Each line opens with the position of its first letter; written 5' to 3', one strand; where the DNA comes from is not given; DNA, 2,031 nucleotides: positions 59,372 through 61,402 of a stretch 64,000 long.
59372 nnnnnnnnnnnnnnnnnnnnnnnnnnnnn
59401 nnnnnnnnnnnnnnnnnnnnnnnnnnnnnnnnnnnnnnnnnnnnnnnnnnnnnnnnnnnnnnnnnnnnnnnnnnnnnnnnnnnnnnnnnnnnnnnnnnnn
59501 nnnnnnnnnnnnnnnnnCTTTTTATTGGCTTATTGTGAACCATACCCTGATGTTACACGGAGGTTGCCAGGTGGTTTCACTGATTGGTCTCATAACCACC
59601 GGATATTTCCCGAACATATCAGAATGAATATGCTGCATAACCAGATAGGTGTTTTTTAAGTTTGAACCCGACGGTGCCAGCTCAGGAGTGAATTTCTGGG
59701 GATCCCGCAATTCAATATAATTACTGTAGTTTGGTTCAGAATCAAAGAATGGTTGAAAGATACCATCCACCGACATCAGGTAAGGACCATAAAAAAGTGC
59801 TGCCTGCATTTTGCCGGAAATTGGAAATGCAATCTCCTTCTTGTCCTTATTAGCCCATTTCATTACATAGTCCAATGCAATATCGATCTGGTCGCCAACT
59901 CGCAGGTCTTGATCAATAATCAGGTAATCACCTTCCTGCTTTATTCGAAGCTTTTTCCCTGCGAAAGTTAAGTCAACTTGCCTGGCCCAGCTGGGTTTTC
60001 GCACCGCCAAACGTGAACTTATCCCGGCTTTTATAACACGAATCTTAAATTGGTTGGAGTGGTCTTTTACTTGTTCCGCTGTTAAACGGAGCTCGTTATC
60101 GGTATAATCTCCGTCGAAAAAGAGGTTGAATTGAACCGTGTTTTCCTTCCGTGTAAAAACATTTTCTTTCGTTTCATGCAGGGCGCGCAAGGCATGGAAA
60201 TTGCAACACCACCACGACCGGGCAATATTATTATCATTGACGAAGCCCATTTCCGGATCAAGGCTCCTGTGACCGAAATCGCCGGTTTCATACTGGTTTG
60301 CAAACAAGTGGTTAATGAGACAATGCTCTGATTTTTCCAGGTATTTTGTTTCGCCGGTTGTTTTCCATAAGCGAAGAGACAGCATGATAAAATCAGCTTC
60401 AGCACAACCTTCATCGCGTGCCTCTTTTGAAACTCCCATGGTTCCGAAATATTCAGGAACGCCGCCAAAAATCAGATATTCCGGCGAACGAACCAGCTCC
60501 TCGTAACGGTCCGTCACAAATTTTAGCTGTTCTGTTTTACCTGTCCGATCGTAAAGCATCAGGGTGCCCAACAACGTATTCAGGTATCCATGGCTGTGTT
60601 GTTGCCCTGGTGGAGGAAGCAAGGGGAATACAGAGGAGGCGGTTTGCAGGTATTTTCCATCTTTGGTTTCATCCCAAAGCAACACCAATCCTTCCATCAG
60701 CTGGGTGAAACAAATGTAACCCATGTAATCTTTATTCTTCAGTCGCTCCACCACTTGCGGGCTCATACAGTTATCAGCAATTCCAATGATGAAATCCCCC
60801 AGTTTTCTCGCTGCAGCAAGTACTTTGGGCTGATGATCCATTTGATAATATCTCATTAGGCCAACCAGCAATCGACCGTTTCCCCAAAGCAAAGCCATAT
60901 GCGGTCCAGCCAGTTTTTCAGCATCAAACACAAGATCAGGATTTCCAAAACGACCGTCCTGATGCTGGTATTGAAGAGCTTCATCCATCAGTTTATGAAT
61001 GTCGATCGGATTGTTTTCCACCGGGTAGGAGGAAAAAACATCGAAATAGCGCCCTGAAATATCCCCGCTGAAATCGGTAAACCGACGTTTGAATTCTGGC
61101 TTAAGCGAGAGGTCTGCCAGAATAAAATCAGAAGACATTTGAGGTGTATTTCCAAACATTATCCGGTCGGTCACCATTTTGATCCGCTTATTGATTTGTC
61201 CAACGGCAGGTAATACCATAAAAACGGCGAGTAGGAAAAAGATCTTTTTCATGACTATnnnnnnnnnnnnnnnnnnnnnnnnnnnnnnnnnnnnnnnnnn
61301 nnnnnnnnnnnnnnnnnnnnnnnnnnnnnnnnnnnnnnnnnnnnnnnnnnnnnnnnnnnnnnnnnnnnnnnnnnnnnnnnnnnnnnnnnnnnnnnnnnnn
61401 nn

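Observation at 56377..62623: TAT-exported Gfo/Idh/MocA oxidoreductase + GH127-like + esterase/DUF1080 fusion: candidate oxidative (3-keto) glycoside cleavage operon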

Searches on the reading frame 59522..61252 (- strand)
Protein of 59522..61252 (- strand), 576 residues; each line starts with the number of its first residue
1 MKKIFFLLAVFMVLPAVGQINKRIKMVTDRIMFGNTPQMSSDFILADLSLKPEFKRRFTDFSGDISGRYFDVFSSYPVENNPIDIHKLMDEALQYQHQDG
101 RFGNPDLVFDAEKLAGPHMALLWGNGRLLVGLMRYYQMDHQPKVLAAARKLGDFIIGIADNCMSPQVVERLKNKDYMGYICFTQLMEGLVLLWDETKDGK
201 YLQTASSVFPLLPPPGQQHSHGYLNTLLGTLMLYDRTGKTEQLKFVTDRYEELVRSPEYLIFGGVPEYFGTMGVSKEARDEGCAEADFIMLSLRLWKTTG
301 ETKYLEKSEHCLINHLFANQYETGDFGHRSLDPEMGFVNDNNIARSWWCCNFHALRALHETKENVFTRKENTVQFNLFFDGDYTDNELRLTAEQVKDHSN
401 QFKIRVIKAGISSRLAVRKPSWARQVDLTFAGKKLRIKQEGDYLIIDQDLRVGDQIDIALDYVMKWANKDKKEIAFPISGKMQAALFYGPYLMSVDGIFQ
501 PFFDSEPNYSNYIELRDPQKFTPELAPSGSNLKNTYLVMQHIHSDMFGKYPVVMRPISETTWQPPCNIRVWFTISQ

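Call 4: search_protein_families(library=pfam, proteins=[window:59522-61252:-], max_evalue=0.01)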
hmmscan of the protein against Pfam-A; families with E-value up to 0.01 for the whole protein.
window:59522-61252:- (576 aa): 2 families
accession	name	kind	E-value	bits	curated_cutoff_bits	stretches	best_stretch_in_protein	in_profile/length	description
PF07944.18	Beta-AFase-like_GH127_cat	-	3.5e-12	46.5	24.9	1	95-357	93-370/376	Beta-L-arabinofuranosidase, GH127 catalytic domain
PF20736.2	Glyco_hydro127M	-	3.4e-08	33.9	24.2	1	373-461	2-94/95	Beta-L-arabinofuranosidase, GH127 middle domain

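Call 6: search_solved_structures(query=window:59522-61252:-, max_evalue=0.01, show_alignments=2)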
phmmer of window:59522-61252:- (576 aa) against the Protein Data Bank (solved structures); distinct sequences matched with E-value up to 0.01: 4.
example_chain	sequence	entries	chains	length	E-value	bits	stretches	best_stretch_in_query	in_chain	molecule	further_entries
8k7y_A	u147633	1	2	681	5.3e-07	31.8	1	280-424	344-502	beta1,3-L-arabinofuranoside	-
8k7x_A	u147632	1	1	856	8.1e-07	31.2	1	280-432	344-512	beta-L-arabinofuranosidase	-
5opj_A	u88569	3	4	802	2e-05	26.6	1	301-485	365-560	Rhamnogalacturonan lyase | Acetyl-CoA carboxylase, biotin carboxylase | Glycosyl hydrolase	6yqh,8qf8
5mqo_A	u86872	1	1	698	0.00014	23.8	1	277-462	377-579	Non-reducing end beta-L-arabinofuranosidase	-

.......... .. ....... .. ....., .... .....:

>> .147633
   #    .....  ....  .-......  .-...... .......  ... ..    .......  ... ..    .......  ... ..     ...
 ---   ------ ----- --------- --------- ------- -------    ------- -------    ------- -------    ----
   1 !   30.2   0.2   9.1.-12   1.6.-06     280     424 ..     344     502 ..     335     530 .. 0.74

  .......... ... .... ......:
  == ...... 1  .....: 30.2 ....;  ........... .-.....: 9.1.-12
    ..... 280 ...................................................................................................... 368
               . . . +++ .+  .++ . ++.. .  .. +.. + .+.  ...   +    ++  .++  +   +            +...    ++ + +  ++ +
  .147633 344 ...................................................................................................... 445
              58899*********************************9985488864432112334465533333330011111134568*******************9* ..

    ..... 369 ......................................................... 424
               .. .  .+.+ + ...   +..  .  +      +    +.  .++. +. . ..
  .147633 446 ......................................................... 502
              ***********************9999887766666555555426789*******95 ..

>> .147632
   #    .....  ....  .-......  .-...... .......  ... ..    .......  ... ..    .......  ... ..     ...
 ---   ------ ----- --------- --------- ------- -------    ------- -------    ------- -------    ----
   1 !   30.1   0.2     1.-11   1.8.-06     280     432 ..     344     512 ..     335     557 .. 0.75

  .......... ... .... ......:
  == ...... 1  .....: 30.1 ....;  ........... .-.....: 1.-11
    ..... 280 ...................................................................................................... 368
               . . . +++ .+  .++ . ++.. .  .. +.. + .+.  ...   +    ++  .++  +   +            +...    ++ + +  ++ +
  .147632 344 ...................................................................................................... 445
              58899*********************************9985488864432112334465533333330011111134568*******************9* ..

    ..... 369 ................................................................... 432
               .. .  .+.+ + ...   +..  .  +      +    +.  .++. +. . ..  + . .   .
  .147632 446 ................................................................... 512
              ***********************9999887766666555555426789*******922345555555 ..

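Call 49: find_homologous_proteins(query=window:59522-61252:-, max_evalue=0.00001)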
Query window:59522-61252:- (576 aa): 621 proteins with E <= 0.00001 among 8000 candidates; the best 120 are listed.
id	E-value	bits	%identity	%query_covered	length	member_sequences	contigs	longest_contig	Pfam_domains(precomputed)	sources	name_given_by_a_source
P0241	0.0e+0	1356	100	100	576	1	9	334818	PF20736.3,PF07944.19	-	-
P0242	0.0e+0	1354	100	100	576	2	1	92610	PF20736.3,PF07944.19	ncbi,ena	-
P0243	0.0e+0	1187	85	100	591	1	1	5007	PF20736.3,PF07944.19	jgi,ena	-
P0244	0.0e+0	1185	85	100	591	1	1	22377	PF20736.3,PF07944.19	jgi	jgi:hypothetical protein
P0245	0.0e+0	1183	84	100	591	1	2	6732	PF20736.3,PF07944.19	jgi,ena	-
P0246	0.0e+0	1172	84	100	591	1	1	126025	PF20736.3,PF07944.19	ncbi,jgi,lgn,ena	ncbi:MAG: beta-L-arabinofuranosidase domain-containing protein [Bacteroidales bacterium]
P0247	0.0e+0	1166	87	97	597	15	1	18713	PF20736.3,PF07944.19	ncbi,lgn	-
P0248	0.0e+0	1157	83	100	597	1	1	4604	PF20736.3,PF07944.19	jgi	jgi:hypothetical protein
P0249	0.0e+0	1141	81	100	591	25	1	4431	PF20736.3,PF07944.19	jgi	jgi:hypothetical protein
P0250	0.0e+0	1133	81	100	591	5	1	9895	PF20736.3,PF07944.19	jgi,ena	-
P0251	0.0e+0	1105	79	100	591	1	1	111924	PF20736.3,PF07944.19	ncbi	-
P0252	0.0e+0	1099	80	100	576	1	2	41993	PF20736.3,PF07944.19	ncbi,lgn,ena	-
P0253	0.0e+0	1086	77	100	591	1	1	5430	PF20736.3,PF07944.19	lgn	-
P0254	0.0e+0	1085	81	97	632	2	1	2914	PF20736.3,PF07944.19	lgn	-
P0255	0.0e+0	1077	78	100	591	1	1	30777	PF20736.3,PF07944.19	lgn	-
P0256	0.0e+0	1070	77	100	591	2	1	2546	PF20736.3,PF07944.19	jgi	jgi:hypothetical protein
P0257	0.0e+0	1065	77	100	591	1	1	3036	PF20736.3,PF07944.19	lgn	-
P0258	0.0e+0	1047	78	97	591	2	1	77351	PF20736.3,PF07944.19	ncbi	-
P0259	0.0e+0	1033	74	100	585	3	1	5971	PF20736.3,PF07944.19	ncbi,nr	ncbi:MAG TPA: beta-L-arabinofuranosidase domain-containing protein [Bacteroidales bacterium]|nr:beta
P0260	0.0e+0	1026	76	100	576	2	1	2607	PF20736.3,PF07944.19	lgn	-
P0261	0.0e+0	1025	74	100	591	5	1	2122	PF20736.3,PF07944.19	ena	-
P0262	0.0e+0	1024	73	100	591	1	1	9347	PF20736.3,PF07944.19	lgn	-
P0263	0.0e+0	1017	74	100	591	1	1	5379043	PF20736.3,PF07944.19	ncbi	-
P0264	1.1e-291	987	71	100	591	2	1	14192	PF20736.3,PF07944.19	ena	-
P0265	2.5e-270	916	67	97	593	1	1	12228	PF20736.3,PF07944.19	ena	-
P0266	6.0e-262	889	85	76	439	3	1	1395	PF20736.3,PF07944.19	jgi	jgi:hypothetical protein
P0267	1.0e-260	884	65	97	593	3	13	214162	PF20736.3,PF07944.19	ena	-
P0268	3.5e-259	879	63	97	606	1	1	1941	PF20736.3,PF07470.20,PF07944.19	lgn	-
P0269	7.4e-256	868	64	97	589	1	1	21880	PF20736.3,PF07470.20,PF07944.19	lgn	-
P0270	1.2e-237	808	59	99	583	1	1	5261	PF20736.3,PF07944.19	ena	-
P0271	1.8e-223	762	74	75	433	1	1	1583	PF20736.3,PF07944.19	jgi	jgi:hypothetical protein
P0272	1.1e-222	759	59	94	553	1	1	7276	PF07944.19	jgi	-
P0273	5.1e-198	677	76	66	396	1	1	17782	PF07944.19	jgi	jgi:DUF1680 family protein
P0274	1.3e-194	666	72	67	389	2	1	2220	PF20736.3,PF07944.19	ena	-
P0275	1.3e-181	623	75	60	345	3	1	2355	PF20736.3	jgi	jgi:DUF1680 family protein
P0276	1.8e-162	560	45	96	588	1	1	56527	PF20736.3,PF07944.19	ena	-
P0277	8.2e-162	558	46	96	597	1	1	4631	PF20736.3,PF07470.20,PF07944.19,PF03663.21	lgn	-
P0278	6.5e-160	552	44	96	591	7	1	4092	PF07944.19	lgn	-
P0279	4.0e-159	549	42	99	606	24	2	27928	PF20736.3,PF07944.19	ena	-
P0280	1.6e-158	547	45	96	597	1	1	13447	PF07470.20,PF07944.19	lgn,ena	-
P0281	2.9e-158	546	43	99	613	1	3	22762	PF20736.3,PF07470.20,PF07944.19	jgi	jgi:DUF1680 family protein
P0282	3.2e-158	546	44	99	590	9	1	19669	PF07944.19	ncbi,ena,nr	ncbi:MAG TPA: hypothetical protein DCY35_00100 [Prolixibacteraceae bacterium]|nr:hypothetical protei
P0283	5.0e-158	545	43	99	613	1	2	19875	PF20736.3,PF07944.19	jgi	jgi:DUF1680 family protein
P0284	3.0e-157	543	42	99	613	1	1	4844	PF20736.3,PF07470.20,PF07944.19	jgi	jgi:DUF1680 family protein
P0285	6.8e-155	535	42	99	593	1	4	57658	PF20736.3,PF07470.20,PF07944.19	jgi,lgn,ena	-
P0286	8.3e-155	535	44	95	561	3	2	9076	PF20736.3,PF07470.20,PF07944.19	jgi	jgi:DUF1680 family protein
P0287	2.5e-154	533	43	97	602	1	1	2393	PF20736.3,PF07944.19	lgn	-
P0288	1.6e-152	527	43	96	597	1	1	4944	PF20736.3,PF07470.20,PF07944.19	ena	-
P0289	4.3e-152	526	42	96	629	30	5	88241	PF20736.3,PF07470.20,PF07944.19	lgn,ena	-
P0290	1.0e-151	525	43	97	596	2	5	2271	PF20736.3,PF07944.19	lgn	-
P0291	1.2e-150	521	44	96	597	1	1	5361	PF20736.3,PF07944.19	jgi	jgi:DUF1680 family protein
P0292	2.4e-149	517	42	98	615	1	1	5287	PF20736.3,PF07470.20,PF07944.19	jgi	jgi:DUF1680 family protein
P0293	2.0e-148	514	40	99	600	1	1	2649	PF20736.3,PF07944.19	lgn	-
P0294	3.0e-148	513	41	99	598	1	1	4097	PF20736.3,PF07944.19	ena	-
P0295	1.2e-147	511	43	97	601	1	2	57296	PF20736.3,PF07944.19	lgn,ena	-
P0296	1.2e-147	511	41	96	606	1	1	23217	PF20736.3,PF07944.19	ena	-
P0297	8.6e-147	508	42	98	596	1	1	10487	PF20736.3,PF07944.19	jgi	jgi:DUF1680 family protein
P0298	2.4e-146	507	41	100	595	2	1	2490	PF20736.3,PF07944.19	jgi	jgi:DUF1680 family protein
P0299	4.2e-146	506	42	99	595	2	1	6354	PF20736.3,PF07944.19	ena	-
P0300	1.8e-145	504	41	97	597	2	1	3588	PF20736.3,PF07944.19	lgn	-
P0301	2.8e-145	503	43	97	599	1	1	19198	PF20736.3,PF07944.19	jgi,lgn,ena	-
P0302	3.9e-145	503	42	96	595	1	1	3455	PF20736.3,PF07944.19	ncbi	-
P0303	4.3e-145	503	42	97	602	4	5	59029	PF20736.3,PF07944.19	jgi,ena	-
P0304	2.0e-144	501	42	96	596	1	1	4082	PF20736.3,PF07944.19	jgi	jgi:DUF1680 family protein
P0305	3.2e-144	500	40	97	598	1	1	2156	PF20736.3,PF07944.19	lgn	-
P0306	2.8e-143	497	42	97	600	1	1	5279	PF20736.3,PF07944.19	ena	-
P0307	1.8e-142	494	41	100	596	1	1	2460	PF20736.3,PF07944.19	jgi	-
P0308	3.9e-141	490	40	100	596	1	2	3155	PF20736.3,PF07944.19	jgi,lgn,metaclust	metaclust:\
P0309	3.2e-140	487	42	96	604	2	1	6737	PF20736.3,PF07944.19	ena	-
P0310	7.2e-139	482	42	96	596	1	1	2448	PF20736.3,PF07944.19,PF03663.21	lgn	-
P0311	2.5e-138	480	39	100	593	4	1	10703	PF20736.3,PF07944.19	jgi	jgi:DUF1680 family protein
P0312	7.7e-138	479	41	96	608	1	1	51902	PF20736.3,PF07944.19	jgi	jgi:DUF1680 family protein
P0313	3.9e-135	470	40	98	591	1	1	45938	PF20736.3,PF07944.19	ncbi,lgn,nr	ncbi:MAG: glycoside hydrolase family 127 protein [Candidatus Hydrogenedentes bacterium]|nr:glycoside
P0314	3.5e-134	467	40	97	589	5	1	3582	PF20736.3,PF07944.19,PF03663.21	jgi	jgi:DUF1680 family protein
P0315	5.4e-134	466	40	97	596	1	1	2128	PF20736.3,PF07944.19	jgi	jgi:hypothetical protein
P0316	1.0e-133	465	40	97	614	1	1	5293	PF20736.3,PF07944.19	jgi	jgi:DUF1680 family protein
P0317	1.2e-133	465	42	97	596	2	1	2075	PF20736.3,PF07944.19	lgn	-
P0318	6.0e-133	463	41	97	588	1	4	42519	PF20736.3,PF07944.19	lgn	-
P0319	1.8e-132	461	39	98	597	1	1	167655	PF20736.3,PF07470.20,PF07944.19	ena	-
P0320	2.5e-132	461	40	95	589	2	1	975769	PF20736.3,PF07470.20,PF07944.19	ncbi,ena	-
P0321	7.6e-132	459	40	97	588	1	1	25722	PF20736.3,PF07944.19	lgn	-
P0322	9.6e-132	459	40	96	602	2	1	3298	PF20736.3,PF07944.19,PF03663.21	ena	-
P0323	1.4e-130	455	40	98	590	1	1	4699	PF20736.3,PF07944.19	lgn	-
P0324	4.2e-130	453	41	96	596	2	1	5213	PF20736.3,PF07944.19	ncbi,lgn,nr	ncbi:MAG: glycoside hydrolase family 127 protein [Candidatus Hydrogenedentes bacterium]|nr:glycoside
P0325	8.0e-129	449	40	98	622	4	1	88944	PF20736.3,PF07944.19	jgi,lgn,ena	-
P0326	2.2e-128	448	39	98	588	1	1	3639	PF20736.3,PF07944.19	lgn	-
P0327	7.8e-128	446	40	97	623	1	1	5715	PF20736.3,PF07944.19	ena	-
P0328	1.1e-127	445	39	97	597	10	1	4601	PF20736.3,PF07944.19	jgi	jgi:hypothetical protein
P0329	1.2e-127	445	40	100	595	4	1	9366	PF20736.3,PF07944.19,PF03663.21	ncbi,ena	-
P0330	1.3e-127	445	40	97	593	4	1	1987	PF20736.3,PF07944.19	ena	-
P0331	2.6e-127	444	38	96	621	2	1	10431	PF20736.3,PF07944.19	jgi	-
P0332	3.2e-127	444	41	96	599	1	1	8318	PF20736.3,PF07944.19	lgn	-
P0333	6.1e-127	443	39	97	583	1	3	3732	PF20736.3,PF07944.19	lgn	-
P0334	8.3e-127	442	40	96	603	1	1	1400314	PF20736.3,PF07470.20,PF07944.19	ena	-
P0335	9.1e-127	442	38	97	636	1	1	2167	PF20736.3,PF07944.19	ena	-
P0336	4.6e-126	440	39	97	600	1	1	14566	PF20736.3,PF07944.19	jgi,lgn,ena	-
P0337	9.3e-126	439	39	96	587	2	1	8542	PF20736.3,PF07470.20,PF07944.19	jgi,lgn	-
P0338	1.2e-125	438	38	96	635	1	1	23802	PF20736.3,PF07944.19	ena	-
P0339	2.4e-125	437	38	97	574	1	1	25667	PF20736.3,PF07944.19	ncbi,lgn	-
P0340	4.0e-125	437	41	95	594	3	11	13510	PF20736.3,PF07944.19,PF03663.21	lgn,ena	-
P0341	4.9e-125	436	40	96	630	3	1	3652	PF20736.3,PF07944.19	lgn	-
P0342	5.8e-125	436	39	99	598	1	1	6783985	PF20736.3,PF07944.19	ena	-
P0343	6.1e-125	436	39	98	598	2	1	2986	PF20736.3,PF07944.19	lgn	-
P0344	7.0e-125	436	39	97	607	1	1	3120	PF20736.3,PF07944.19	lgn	-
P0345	7.0e-125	436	40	96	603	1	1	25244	PF20736.3,PF07470.20,PF07944.19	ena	-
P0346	7.7e-125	436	38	97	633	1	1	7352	PF20736.3,PF07944.19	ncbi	-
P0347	8.1e-125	436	40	96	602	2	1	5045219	PF20736.3,PF07470.20,PF07944.19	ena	-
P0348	9.4e-125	436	38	97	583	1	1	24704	PF20736.3,PF07944.19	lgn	-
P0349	1.4e-124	435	40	98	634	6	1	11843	PF20736.3,PF07944.19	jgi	-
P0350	1.6e-124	435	41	98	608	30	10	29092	PF20736.3,PF07944.19,PF03663.21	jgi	-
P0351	2.2e-124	434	41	95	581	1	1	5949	PF20736.3,PF07944.19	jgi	-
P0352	4.8e-124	433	38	97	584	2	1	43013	PF20736.3,PF07944.19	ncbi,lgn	-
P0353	7.6e-124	433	38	99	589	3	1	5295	PF20736.3,PF07944.19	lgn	-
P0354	2.2e-123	431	38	99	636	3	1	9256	PF20736.3,PF07470.20,PF07944.19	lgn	-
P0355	3.6e-123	430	38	99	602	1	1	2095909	PF20736.3,PF07470.20,PF07944.19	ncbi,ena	-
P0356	5.1e-123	430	38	96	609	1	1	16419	PF20736.3,PF07944.19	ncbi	-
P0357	5.6e-123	430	38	96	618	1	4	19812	PF20736.3,PF07944.19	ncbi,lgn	-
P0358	8.3e-123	429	40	95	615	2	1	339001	PF20736.3,PF07944.19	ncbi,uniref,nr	ncbi:glycoside hydrolase family 127 protein [Terrimonas sp. NA20]|uniref:Glycoside hydrolase family 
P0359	1.1e-122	429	38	99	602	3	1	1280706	PF20736.3,PF07470.20,PF07944.19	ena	-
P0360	1.4e-122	428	39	97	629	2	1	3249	PF20736.3,PF07944.19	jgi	-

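Call 50: find_encoding_contigs(protein=P0246, flank=9000, max_places=1)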
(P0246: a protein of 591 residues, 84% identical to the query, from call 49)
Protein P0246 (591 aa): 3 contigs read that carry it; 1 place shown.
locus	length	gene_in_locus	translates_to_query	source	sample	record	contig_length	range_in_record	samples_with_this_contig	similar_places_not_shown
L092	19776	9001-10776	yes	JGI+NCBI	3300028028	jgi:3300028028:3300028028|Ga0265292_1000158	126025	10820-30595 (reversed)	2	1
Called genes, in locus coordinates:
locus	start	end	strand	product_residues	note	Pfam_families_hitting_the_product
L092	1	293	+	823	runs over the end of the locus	PF14498:Glyco_hyd_65N_2, PF22124:Glyco_hydro_95_cat, PF21307:Glyco_hydro_95_C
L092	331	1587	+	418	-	-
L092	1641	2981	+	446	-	-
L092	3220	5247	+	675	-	PF13385:Laminin_G_3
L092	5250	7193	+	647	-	PF18962:Por_Secre_tail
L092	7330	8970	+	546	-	-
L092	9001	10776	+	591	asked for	PF07944:Beta-AFase-like_GH127_cat, PF20736:Glyco_hydro127M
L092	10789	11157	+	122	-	-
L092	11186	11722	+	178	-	PF12979:DUF3863 (weak)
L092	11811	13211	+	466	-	PF01120:Alpha_L_fucos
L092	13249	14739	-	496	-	PF25788:Ig_Rha78A_N, PF08531:Bac_rhamnosid_N, PF05592:Bac_rhamnosid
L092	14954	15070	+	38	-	-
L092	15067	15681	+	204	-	-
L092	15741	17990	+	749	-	PF22124:Glyco_hydro_95_cat, PF21307:Glyco_hydro_95_C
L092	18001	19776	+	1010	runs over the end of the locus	PF15979:Glyco_hydro_115, PF17829:GH115_C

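Call 51: find_encoding_contigs(protein=P0267, flank=9000, max_places=1)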
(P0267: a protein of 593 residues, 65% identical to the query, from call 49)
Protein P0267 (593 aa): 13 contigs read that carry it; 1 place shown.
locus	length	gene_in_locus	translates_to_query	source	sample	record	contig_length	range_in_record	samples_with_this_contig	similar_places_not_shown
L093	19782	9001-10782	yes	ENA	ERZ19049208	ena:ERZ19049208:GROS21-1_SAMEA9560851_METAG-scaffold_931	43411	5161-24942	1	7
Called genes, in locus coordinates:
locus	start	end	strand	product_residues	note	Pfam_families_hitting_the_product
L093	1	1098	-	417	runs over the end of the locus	PF07676:PD40 (faint), PF26550:Tricorn_2nd (weak), PF26549:Tricorn_N (weak)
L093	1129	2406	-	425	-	PF01120:Alpha_L_fucos, PF14871:GHL6 (weak)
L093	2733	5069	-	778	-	-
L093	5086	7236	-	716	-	PF03009:GDPD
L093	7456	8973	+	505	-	PF12708:Pect-lyase_RHGA_epim, PF00295:Glyco_hydro_28, PF13229:Beta_helix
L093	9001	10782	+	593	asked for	PF07944:Beta-AFase-like_GH127_cat, PF20736:Glyco_hydro127M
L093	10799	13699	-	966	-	PF17678:Glyco_hydro_92N, PF07971:Glyco_hydro_92, PF13290:CHB_HEX_C_1, PF13287:Fn3_assoc, PF07691:PA14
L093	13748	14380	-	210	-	PF01223:Endonuclease_NS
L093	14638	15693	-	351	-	PF11288:DUF3089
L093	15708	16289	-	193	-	PF08818:DUF1801, PF13376:OmdA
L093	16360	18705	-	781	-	PF17678:Glyco_hydro_92N, PF07971:Glyco_hydro_92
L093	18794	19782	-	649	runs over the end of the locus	PF08305:NPCBM, PF05345:He_PIG (weak), PF16499:Melibiase_2, PF17801:Melibiase_C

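Call 74: search_protein_families(library=ncbifam, proteins=[window:59522-61252:-], max_evalue=0.001)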
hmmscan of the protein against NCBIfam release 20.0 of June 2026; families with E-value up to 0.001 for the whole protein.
window:59522-61252:- (576 aa): 1 family
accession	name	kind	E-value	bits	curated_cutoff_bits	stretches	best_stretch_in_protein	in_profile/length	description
NF049879.1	AcerHdlse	equivalog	7.1e-12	44.5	950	1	277-464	337-540/657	aceric acid hydrolase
